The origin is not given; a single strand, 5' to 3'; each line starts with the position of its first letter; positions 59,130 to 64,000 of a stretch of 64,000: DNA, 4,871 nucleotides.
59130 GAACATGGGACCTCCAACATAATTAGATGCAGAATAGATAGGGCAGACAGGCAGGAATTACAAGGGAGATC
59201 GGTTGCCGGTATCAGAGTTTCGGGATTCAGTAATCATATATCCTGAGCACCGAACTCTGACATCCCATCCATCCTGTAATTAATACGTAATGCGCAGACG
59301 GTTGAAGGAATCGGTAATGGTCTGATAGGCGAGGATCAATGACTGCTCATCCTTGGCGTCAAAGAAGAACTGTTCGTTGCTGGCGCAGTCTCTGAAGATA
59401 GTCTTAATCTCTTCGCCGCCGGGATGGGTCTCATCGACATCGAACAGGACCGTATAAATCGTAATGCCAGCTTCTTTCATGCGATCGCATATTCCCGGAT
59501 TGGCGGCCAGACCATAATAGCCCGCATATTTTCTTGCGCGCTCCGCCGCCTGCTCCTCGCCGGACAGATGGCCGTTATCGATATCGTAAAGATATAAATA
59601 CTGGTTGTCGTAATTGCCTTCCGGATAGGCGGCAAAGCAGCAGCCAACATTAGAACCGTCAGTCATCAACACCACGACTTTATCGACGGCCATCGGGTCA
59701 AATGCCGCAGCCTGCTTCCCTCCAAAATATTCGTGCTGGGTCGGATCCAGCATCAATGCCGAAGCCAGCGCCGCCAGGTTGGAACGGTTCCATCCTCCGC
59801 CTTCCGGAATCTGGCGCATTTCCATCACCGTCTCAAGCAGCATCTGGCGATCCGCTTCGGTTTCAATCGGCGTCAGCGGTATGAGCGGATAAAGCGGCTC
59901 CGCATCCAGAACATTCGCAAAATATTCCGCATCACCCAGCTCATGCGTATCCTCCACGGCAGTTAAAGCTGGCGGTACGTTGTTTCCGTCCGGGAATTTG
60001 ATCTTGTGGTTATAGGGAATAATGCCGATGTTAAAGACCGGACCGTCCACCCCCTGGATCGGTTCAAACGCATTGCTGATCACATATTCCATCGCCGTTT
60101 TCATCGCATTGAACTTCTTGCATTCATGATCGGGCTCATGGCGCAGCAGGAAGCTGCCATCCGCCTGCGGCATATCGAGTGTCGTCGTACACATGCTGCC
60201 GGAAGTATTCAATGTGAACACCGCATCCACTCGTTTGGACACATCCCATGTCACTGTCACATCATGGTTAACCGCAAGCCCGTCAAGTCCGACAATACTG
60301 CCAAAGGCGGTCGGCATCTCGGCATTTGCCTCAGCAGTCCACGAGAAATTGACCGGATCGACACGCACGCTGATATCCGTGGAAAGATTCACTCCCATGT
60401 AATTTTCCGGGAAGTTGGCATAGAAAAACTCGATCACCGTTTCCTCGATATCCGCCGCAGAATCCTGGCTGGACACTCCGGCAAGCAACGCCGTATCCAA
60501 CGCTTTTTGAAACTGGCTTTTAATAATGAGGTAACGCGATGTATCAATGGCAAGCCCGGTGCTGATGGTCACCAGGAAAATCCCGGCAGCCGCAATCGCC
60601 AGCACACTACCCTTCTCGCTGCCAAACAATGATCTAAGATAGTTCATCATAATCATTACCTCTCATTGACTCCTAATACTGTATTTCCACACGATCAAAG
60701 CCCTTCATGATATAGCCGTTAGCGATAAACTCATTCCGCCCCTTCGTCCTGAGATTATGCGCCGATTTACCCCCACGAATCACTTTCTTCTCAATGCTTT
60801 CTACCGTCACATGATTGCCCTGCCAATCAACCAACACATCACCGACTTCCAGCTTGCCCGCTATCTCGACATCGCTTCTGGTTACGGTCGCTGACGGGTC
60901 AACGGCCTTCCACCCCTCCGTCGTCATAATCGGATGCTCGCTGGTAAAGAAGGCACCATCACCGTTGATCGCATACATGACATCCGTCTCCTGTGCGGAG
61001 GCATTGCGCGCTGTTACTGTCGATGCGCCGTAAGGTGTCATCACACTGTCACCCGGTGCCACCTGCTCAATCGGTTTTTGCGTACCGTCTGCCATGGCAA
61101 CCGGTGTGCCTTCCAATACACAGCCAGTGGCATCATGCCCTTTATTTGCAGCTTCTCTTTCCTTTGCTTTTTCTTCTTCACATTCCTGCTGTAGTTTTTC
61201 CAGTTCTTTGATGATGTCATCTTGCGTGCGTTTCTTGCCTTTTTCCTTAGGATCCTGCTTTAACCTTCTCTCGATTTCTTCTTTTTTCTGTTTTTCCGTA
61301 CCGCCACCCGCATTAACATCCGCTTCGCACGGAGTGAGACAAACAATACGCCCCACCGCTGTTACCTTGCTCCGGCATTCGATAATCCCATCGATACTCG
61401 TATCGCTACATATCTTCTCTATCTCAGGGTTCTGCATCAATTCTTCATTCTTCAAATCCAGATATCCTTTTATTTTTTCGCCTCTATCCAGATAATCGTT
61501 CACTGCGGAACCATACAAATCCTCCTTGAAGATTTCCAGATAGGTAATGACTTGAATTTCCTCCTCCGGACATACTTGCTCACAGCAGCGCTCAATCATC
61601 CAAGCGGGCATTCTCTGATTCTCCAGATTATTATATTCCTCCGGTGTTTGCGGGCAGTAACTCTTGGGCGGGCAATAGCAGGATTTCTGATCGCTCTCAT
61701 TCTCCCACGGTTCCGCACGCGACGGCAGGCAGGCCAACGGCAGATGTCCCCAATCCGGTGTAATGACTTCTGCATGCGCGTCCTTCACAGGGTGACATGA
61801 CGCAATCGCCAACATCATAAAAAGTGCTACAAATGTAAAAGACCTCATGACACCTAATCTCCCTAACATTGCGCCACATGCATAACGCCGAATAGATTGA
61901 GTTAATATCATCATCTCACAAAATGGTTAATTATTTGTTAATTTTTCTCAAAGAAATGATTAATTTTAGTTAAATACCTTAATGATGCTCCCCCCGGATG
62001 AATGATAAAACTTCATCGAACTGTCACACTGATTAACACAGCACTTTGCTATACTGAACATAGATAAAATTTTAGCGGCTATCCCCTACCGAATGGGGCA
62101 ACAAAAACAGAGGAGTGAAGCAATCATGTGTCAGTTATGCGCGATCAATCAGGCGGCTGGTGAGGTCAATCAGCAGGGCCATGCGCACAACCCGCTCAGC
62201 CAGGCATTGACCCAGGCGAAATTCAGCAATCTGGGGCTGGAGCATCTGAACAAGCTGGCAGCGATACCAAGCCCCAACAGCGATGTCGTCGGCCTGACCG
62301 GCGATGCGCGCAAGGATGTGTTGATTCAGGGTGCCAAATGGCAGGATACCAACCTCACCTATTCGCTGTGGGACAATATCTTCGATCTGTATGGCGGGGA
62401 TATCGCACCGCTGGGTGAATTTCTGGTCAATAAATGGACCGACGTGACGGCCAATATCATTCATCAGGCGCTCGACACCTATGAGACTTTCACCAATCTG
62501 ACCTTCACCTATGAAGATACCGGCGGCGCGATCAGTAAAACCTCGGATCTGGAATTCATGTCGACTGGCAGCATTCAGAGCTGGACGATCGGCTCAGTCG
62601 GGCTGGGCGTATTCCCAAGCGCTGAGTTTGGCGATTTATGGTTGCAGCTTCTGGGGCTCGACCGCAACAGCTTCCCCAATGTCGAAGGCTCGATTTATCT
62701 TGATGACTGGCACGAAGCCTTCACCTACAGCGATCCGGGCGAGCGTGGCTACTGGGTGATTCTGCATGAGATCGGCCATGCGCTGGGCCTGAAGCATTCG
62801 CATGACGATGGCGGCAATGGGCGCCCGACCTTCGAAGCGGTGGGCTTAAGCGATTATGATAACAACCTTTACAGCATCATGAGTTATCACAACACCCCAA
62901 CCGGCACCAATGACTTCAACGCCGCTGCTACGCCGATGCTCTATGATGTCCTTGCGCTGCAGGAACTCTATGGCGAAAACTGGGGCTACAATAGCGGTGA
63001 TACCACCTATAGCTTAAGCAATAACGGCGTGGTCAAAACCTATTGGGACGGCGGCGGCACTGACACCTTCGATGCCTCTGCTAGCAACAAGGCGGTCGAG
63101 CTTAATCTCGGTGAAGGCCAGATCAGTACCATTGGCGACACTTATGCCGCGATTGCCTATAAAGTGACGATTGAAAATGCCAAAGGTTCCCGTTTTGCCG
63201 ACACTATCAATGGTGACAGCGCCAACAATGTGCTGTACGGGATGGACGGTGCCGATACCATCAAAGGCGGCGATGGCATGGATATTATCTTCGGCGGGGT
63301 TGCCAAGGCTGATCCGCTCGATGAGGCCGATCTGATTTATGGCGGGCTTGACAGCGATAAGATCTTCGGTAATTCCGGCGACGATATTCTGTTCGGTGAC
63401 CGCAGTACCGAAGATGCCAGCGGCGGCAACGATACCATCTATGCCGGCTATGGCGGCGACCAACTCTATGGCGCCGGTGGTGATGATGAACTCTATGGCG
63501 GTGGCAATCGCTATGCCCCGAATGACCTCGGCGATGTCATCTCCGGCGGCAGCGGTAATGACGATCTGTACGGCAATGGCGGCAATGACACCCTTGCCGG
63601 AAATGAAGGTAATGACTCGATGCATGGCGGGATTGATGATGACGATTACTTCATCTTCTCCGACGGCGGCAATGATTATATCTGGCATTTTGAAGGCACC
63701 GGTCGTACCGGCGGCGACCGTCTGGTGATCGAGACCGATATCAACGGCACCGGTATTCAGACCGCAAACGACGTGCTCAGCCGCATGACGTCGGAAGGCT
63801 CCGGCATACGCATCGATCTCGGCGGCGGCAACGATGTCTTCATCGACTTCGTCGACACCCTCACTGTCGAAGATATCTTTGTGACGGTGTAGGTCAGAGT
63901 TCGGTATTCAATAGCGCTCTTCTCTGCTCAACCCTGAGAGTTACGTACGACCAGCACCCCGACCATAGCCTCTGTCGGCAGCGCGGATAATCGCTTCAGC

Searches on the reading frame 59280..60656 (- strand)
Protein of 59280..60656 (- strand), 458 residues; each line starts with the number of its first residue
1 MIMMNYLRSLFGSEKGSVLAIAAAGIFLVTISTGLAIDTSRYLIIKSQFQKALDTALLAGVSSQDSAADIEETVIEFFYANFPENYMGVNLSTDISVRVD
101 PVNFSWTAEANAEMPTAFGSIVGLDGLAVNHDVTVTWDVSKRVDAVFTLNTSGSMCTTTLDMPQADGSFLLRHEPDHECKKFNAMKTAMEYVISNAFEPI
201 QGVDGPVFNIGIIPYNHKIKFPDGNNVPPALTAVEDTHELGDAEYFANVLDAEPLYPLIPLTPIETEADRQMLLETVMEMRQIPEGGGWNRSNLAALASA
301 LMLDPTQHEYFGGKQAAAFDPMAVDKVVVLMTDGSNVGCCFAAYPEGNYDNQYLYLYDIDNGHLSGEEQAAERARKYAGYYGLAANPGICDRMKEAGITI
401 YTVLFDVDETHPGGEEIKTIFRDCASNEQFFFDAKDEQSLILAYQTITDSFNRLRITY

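Call 16: search_protein_families(library=pfam, proteins=[window:59280-60656:-], max_evalue=0.01)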
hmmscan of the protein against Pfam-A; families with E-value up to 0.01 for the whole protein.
window:59280-60656:- (458 aa): 2 families
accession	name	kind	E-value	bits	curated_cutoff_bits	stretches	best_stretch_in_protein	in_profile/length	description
PF13400.11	Tad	-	0.0045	17.7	22.3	1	16-62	1-46/47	Putative Flp pilus-assembly TadE/G-like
PF00092.34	VWA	-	0.0063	17.2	23.8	0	391-440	125-168/174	von Willebrand factor type A domain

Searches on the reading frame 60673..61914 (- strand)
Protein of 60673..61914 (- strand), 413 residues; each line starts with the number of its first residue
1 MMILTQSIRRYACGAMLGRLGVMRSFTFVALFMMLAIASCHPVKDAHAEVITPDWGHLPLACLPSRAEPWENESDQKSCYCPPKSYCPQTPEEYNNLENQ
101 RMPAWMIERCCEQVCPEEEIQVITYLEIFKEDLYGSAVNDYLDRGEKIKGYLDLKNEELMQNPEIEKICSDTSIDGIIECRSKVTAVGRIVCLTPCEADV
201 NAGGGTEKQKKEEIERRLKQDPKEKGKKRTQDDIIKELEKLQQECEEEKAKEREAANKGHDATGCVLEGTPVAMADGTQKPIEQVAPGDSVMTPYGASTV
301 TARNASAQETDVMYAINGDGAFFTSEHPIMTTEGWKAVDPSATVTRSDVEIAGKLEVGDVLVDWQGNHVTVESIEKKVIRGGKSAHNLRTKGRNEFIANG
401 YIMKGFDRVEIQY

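Call 16: search_protein_families(library=pfam, proteins=[window:60673-61914:-], max_evalue=0.01)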
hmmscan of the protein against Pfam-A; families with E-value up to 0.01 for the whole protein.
window:60673-61914:- (413 aa): 3 families
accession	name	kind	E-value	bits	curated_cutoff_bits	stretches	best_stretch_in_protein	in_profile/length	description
PF14623.11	Vint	-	4.1e-06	27.1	27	1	264-337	1-72/166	Hint-domain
PF05203.21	Hom_end_hint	-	3.8e-05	24.2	32.1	1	265-317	1-51/228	Hom_end-associated Hint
PF08517.17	AXH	-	0.0021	19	33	0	323-362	73-112/116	Ataxin-1 and HBP1 module (AXH)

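Call 63: find_encoding_contigs(protein=window:60673-61914:-, flank=10000, max_places=4)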
Protein window:60673-61914:- (413 aa): no gene with exactly this product is on record in the collection.

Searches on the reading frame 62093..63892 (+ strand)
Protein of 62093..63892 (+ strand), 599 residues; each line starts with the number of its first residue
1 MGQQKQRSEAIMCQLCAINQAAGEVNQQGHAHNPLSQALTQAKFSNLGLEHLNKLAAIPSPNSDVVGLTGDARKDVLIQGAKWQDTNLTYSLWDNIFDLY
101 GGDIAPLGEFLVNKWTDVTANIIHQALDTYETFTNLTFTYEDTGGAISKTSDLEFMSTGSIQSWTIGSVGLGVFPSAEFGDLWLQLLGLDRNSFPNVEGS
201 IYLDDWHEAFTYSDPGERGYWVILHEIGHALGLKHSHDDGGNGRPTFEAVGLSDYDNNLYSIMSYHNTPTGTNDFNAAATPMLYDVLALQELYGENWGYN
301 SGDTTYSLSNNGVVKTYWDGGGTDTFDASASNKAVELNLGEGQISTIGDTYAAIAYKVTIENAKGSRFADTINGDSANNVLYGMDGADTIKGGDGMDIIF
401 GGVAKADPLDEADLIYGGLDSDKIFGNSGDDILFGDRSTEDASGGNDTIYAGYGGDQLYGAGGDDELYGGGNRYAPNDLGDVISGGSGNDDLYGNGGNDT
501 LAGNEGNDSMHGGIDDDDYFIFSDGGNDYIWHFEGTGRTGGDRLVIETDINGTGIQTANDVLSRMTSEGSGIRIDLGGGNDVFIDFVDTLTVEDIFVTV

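Call 16: search_protein_families(library=pfam, proteins=[window:62093-63892:+], max_evalue=0.01)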
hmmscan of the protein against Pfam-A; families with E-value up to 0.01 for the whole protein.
window:62093-63892:+ (599 aa): 6 families
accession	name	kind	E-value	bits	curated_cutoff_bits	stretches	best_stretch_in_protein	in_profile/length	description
PF00353.25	HemolysinCabind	-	2.4e-18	66.2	23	5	480-509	6-35/36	RTX calcium-binding nonapeptide repeat (4 copies)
PF00413.30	Peptidase_M10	-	2.4e-07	31.2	24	1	193-240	78-129/159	Matrixin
PF13583.11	Reprolysin_4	-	9.5e-07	29.1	22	1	216-290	132-198/203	Metallo-peptidase family M12B Reprolysin-like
PF08548.17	Peptidase_M10_C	-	1.9e-05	25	20.7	0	307-393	26-95/193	Peptidase M10 serralysin C terminal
PF13688.12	Reprolysin_5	-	4.6e-05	24.2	27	1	220-273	142-193/196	Metallo-peptidase family M12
PF13582.12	Reprolysin_3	-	0.0084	17.1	22.4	0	216-236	103-123/123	Metallo-peptidase family M12B Reprolysin-like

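Call 61: find_encoding_contigs(protein=window:62093-63892:+, flank=10000, max_places=4)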
Protein window:62093-63892:+ (599 aa): no gene with exactly this product is on record in the collection.
